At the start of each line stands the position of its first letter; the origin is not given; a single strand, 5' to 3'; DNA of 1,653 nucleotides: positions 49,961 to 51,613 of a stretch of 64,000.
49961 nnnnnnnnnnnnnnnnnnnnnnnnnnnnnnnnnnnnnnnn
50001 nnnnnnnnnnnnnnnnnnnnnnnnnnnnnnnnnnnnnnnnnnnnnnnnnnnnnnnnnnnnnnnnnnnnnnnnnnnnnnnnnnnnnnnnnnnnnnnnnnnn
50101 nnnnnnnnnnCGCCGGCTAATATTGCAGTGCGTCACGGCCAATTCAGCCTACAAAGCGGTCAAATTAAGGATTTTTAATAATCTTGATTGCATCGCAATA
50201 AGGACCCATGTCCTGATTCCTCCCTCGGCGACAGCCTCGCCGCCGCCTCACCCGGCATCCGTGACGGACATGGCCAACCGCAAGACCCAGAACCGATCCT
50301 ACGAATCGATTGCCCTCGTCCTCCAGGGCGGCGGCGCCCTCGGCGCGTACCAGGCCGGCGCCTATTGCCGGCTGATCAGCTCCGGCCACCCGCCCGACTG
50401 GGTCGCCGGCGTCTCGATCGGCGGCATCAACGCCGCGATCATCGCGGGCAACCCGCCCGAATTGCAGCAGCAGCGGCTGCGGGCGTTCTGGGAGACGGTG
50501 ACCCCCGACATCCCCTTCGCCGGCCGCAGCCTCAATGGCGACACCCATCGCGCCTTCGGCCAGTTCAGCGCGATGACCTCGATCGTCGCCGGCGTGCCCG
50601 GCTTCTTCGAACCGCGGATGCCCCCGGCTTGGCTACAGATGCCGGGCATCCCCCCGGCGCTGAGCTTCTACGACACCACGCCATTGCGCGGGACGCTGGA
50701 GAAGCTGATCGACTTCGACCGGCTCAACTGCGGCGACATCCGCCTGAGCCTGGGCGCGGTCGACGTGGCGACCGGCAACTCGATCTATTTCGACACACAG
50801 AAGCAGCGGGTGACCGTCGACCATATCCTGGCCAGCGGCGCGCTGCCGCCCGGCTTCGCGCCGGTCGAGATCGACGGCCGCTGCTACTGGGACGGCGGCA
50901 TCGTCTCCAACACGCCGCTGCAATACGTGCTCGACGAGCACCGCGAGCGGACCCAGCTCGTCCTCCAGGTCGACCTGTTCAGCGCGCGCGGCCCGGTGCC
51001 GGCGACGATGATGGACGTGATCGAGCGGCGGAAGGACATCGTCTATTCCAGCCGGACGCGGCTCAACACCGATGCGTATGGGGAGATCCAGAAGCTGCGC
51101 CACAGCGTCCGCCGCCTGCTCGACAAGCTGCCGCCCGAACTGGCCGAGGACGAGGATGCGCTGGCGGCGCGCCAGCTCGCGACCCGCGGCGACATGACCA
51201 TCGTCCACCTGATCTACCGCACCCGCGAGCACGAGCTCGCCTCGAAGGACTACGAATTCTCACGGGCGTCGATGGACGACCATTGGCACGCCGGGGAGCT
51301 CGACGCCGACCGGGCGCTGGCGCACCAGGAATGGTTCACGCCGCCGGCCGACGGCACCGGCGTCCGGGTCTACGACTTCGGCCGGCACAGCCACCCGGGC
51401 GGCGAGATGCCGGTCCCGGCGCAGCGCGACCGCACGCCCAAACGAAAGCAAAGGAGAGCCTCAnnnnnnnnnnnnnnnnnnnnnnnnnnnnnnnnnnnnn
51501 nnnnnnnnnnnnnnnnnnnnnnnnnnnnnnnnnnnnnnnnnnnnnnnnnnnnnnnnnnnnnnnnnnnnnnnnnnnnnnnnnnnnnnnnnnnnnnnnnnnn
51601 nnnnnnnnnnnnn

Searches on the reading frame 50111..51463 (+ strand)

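Call 56: search_protein_families(library=pfam, proteins=[window:50111-51463:+], max_evalue=0.0001)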
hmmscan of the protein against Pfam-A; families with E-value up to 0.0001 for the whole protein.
window:50111-51463:+ (451 aa): 2 families
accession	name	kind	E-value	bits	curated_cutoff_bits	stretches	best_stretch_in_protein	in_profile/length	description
PF12536.13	DUF3734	-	4.3e-35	120.6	22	1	310-412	1-103/106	Patatin phospholipase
PF01734.28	Patatin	-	3.7e-34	119.1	27.7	1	69-273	1-190/191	Patatin-like phospholipase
